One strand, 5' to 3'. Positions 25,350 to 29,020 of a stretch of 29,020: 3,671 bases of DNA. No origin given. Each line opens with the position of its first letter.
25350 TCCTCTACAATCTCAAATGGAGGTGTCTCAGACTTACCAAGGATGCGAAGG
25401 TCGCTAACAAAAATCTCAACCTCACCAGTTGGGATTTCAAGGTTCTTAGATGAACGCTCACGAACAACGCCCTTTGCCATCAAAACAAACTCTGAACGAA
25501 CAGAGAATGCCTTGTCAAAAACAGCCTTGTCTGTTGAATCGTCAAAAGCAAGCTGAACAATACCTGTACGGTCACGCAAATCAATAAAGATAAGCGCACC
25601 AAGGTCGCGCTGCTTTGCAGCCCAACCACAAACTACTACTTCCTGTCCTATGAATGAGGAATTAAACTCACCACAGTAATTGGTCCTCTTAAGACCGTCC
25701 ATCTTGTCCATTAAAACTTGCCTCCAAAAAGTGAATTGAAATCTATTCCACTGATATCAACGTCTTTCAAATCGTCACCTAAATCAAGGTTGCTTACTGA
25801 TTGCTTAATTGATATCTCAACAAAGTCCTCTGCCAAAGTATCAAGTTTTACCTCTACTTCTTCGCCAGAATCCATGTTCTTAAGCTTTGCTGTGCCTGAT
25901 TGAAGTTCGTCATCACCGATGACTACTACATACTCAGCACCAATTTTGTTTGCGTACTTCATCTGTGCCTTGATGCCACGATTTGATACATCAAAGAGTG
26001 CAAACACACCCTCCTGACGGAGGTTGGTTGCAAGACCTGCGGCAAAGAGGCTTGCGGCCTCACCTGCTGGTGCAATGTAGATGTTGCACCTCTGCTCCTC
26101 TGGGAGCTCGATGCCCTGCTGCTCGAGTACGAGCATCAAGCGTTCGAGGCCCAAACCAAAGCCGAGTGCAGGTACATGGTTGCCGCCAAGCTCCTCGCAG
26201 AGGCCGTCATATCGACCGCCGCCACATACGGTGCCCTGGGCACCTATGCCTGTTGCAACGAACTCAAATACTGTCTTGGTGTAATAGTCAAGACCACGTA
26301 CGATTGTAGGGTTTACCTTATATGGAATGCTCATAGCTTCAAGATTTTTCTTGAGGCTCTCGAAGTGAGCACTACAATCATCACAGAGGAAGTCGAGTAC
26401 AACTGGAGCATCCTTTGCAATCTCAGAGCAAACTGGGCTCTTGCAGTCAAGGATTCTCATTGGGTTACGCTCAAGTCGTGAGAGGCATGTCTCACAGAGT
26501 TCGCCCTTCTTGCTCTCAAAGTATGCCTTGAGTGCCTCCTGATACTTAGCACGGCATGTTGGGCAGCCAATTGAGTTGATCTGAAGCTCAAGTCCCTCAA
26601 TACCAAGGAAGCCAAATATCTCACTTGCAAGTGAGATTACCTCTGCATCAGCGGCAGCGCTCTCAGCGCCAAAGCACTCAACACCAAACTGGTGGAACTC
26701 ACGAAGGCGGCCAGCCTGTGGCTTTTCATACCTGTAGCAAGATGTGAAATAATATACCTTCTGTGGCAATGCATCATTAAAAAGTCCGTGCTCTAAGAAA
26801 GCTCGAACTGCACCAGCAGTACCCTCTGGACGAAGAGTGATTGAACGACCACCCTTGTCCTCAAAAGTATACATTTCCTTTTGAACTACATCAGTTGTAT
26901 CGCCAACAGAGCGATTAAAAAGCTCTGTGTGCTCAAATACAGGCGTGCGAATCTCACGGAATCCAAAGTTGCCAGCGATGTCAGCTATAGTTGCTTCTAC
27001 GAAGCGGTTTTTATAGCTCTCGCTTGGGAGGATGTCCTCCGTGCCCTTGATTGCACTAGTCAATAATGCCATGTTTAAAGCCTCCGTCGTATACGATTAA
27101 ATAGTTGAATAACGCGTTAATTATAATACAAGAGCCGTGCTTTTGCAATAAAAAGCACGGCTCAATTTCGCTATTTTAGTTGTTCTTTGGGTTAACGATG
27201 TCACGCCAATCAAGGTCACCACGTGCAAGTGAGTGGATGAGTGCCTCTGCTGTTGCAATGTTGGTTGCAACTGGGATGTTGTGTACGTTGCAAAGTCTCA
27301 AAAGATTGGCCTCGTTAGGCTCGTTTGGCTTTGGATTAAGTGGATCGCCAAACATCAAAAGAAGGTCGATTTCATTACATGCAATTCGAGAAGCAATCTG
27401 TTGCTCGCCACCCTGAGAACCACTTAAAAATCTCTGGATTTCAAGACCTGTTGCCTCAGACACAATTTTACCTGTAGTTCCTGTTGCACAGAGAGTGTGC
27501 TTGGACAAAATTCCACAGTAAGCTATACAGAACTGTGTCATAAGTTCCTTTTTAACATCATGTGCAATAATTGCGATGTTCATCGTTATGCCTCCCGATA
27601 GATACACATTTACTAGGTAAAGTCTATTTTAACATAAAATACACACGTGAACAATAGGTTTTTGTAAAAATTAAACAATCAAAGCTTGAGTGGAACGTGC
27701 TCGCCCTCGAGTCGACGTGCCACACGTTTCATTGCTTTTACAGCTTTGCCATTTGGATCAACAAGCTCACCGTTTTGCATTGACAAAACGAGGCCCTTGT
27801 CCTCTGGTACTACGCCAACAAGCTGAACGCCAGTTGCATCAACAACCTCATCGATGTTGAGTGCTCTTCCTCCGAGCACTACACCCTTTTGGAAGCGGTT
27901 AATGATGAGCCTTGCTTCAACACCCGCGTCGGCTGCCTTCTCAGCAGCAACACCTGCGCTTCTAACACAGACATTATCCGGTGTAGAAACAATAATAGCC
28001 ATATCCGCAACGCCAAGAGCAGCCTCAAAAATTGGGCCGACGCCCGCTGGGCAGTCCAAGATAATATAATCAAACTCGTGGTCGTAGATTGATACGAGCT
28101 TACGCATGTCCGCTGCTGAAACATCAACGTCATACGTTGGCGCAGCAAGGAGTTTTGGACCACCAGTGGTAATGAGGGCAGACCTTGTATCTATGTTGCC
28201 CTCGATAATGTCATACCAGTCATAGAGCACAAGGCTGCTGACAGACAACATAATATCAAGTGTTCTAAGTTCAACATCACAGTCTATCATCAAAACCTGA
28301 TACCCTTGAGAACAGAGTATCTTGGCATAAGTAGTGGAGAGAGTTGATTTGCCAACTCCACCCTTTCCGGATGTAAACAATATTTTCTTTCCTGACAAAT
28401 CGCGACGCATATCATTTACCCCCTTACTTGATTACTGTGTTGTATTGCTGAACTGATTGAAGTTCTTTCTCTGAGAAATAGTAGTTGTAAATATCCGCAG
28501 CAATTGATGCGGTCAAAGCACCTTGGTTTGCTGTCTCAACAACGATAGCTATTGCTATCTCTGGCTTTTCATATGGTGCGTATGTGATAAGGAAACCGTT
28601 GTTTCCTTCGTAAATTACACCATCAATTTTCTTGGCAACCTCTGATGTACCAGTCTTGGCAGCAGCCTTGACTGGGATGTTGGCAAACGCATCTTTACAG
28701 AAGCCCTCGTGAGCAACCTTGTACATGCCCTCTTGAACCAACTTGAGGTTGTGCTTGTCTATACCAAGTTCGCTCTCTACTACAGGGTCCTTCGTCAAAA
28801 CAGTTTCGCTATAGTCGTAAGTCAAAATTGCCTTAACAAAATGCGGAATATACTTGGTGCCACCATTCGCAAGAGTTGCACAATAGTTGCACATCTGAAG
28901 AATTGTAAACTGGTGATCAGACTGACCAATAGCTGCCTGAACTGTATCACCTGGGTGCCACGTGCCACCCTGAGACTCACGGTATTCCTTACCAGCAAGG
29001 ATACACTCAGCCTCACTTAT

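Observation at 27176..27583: MgsA homolog with catalytic residues replaced but phosphate pocket intact: candidate pseudoenzyme metabolite sensor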

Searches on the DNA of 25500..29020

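Call 60: search_rna_families(source=window, start=25500, end=29020, threshold=evalue, max_evalue=0.1)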
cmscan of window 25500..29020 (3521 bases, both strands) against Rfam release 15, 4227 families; matches with E-value up to 0.1: 0.
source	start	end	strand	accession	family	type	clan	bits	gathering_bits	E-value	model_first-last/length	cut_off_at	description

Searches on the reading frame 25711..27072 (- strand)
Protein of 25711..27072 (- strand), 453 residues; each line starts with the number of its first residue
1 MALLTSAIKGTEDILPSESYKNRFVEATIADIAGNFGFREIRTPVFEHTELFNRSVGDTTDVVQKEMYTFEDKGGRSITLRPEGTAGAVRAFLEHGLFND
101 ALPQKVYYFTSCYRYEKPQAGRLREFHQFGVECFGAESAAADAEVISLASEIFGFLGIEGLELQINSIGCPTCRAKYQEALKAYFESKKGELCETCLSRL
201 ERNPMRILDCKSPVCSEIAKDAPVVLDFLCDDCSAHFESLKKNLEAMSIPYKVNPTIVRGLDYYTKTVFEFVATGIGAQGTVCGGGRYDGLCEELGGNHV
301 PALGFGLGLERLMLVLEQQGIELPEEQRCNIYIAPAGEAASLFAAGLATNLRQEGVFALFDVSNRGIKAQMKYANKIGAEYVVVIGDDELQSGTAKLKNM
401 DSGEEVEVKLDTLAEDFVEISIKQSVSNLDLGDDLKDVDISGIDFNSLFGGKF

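Call 5: search_protein_families(library=pfam, proteins=[window:25711-27072:-])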
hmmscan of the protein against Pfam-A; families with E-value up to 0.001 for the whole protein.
window:25711-27072:- (453 aa): 5 families
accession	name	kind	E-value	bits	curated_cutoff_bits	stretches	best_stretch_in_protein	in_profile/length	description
PF13393.11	tRNA-synt_His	-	3.4e-51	174.8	25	1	10-312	1-308/308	Histidyl-tRNA synthetase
PF00587.30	tRNA-synt_2b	-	1.8e-23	84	29.3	1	68-316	1-175/179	tRNA synthetase class II core domain (G, H, P, S and T)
PF03129.25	HGTP_anticodon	-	2.8e-18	66.3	21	1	331-417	2-91/94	Anticodon binding domain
PF01409.25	tRNA-synt_2d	-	1e-05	25.6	19.8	0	27-153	24-150/246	tRNA synthetases class II core domain (F)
PF00152.25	tRNA-synt_2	-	1.5e-05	24.7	25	0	104-189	92-174/308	tRNA synthetases class II (D, K and N)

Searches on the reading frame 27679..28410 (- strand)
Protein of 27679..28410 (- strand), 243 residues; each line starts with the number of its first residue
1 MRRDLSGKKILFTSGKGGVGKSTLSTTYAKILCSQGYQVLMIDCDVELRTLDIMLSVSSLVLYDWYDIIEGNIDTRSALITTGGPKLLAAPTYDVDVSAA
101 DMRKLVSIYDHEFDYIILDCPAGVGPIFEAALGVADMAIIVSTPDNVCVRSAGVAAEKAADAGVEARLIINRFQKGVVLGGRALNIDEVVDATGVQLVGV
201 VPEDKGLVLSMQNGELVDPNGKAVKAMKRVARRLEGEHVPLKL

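Call 5: search_protein_families(library=pfam, proteins=[window:27679-28410:-])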
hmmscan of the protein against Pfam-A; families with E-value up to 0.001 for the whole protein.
window:27679-28410:- (243 aa): 8 families
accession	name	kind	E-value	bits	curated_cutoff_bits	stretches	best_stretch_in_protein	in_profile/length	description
PF13614.12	AAA_31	-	4e-15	56.6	27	1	8-147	2-152/177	AAA domain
PF10609.15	ParA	-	6.4e-15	55.7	27.1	1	8-232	4-243/246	NUBPL iron-transfer P-loop NTPase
PF01656.29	CbiA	-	7.8e-14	52.2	25.4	1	10-216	1-124/125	CobQ/CobB/MinD/ParA nucleotide binding domain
PF09140.17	MipZ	-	8.4e-09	35.5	20.7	1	10-139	3-126/262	ATPase MipZ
PF06564.18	CBP_BcsQ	-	7.6e-08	32.6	21.3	1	104-177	108-175/234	Cellulose biosynthesis protein BcsQ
PF02374.21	ArsA_ATPase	-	9.9e-08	32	24.3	1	9-45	2-38/305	Anion-transporting ATPase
PF00142.24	Fer4_NifH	-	2.5e-06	27.6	25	1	14-55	6-47/271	4Fe-4S iron sulfur cluster binding proteins, NifH/frxC family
PF16575.11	CLP1_P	-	0.00017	21.9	26.6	1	15-84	1-70/188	mRNA cleavage and polyadenylation factor CLP1 P-loop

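Call 6: search_protein_families(library=ncbifam, proteins=[window:27679-28410:-])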
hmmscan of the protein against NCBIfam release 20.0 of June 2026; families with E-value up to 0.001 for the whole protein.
window:27679-28410:- (243 aa): 23 families
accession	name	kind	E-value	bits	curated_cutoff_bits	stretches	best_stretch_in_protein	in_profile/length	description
TIGR01968.1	minD_bact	equivalog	4.8e-50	170.3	212.9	1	9-242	3-244/261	septum site-determining protein MinD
NF008079.0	PRK10818.1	equivalog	2.6e-31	109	508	1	9-242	4-254/270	septum site-determining protein MinD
TIGR01969.1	minD_arch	subfamily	1.9e-23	82.9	201.75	1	10-238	3-234/251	cell division ATPase MinD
NF041546.1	ParA_partition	equivalog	1.1e-15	57.7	180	2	11-45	3-37/203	ParA family partition ATPase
NF041136.1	MrpORP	equivalog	4.1e-15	55.9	450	1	8-55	6-53/365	iron-sulfur cluster carrier protein MrpORP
TIGR03815.1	CpaE_hom_Actino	equivalog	2.1e-14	53.4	154.45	1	7-232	111-334/340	septum site-determining protein Ssd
TIGR03371.1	cellulose_yhjQ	equivalog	8e-12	45.2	157.85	1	9-176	3-181/246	cellulose biosynthesis protein BcsQ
NF047398.1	AAA_KGGVGR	domain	2.1e-10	41.2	90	1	9-54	4-49/190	KGGVGR-motif variant AAA ATPase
TIGR01007.1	eps_fam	subfamily_domain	6e-10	39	108.05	1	8-134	18-148/204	polysaccharide biosynthesis tyrosine autokinase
NF008669.0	PRK11670.1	equivalog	4.6e-08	32.4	348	1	10-56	110-156/369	iron-sulfur cluster carrier protein ApbC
NF041417.1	ArsA_halo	exception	1.5e-06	27.3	800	1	8-45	333-370/617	arsenical pump-driving ATPase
TIGR00345.1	GET3_arsA_TRC40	subfamily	2.5e-06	27.3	135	1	12-45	1-34/299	TRC40/GET3/ArsA family transport-energizing ATPase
TIGR01281.1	DPOR_bchL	equivalog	7.8e-06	25.4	345.15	1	10-205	2-207/268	ferredoxin:protochlorophyllide reductase (ATP-dependent) iron-sulfur ATP-binding protein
TIGR04291.1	arsen_driv_ArsA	equivalog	1.4e-05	24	650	1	7-45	319-357/565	arsenical pump-driving ATPase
NF010443.0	PRK13869.1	subfamily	1.5e-05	24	446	1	10-47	124-161/405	plasmid-partitioning protein RepA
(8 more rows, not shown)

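Call 52: search_solved_structures(query=window:27679-28410:-, show_alignments=2)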
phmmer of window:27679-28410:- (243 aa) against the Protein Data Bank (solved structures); distinct sequences matched with E-value up to 0.001: 34.
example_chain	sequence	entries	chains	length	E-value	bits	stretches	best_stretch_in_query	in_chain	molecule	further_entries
4v03_A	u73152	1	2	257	7e-34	120.7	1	9-242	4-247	SITE-DETERMINING PROTEIN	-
4v02_A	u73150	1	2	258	9.2e-33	117.1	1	9-242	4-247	SITE-DETERMINING PROTEIN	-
3q9l_A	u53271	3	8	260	4.9e-29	104.9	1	9-242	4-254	Septum site-determining protein minD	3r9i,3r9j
6riq_C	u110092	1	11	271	3.2e-28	102.2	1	8-241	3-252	Site-determining protein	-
4rz2_A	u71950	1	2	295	3.6e-19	72.6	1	2-234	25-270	Site-determining protein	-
4rz3_A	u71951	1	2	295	4.7e-18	68.9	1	2-234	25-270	Site-determining protein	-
1g3q_A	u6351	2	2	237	1.6e-16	63.9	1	7-235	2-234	CELL DIVISION INHIBITOR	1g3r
1ion_A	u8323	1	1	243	2.3e-15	60.1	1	10-207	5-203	PROBABLE CELL DIVISION INHIBITOR MIND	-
5j1j_A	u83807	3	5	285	6.9e-14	55.3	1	10-240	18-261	Site-determining protein | Transcriptional antiactivator FleN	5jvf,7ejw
8pb9_A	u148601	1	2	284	8.9e-13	51.7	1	10-240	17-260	Antiactivator FleN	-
8p53_A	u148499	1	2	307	1e-12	51.5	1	10-240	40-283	Antiactivator FleN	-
1hyq_A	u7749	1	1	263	3.1e-11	46.6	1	10-236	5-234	CELL DIVISION INHIBITOR (MIND-1)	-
3vx3_A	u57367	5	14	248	4.4e-08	36.3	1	10-150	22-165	ATPase involved in chromosome partitioning, ParA/MinD family, Mrp homolog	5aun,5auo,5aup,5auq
4dzz_A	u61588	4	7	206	2.4e-06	30.7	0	111-198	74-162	Plasmid partitioning protein ParF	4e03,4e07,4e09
5u1g_D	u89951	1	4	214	2.5e-06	30.6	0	111-198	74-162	ParA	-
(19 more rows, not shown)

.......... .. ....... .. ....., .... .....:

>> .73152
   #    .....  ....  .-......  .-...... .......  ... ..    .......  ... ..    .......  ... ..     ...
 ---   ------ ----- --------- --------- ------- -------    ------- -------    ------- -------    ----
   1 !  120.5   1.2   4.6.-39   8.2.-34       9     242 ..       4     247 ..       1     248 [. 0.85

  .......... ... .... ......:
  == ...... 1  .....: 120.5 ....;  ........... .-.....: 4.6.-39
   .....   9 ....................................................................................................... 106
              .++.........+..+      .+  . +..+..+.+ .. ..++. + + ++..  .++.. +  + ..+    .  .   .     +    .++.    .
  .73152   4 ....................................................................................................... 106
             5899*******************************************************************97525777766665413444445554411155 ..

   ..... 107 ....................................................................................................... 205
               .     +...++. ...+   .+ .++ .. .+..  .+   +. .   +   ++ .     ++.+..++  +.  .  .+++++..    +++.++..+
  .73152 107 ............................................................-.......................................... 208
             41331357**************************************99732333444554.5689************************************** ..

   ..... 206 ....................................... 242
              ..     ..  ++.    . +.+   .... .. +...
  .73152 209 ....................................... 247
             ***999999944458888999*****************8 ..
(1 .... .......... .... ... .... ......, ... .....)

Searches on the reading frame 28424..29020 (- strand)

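Call 5: search_protein_families(library=pfam, proteins=[window:28424-29020:-])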
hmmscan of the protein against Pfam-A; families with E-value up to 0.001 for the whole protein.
window:28424-29020:- (198 aa): 1 family
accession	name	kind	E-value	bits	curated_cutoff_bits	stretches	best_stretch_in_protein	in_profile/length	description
PF00905.27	Transpeptidase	-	1.4e-25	90.5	22.1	1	20-178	147-298/299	Penicillin binding protein transpeptidase domain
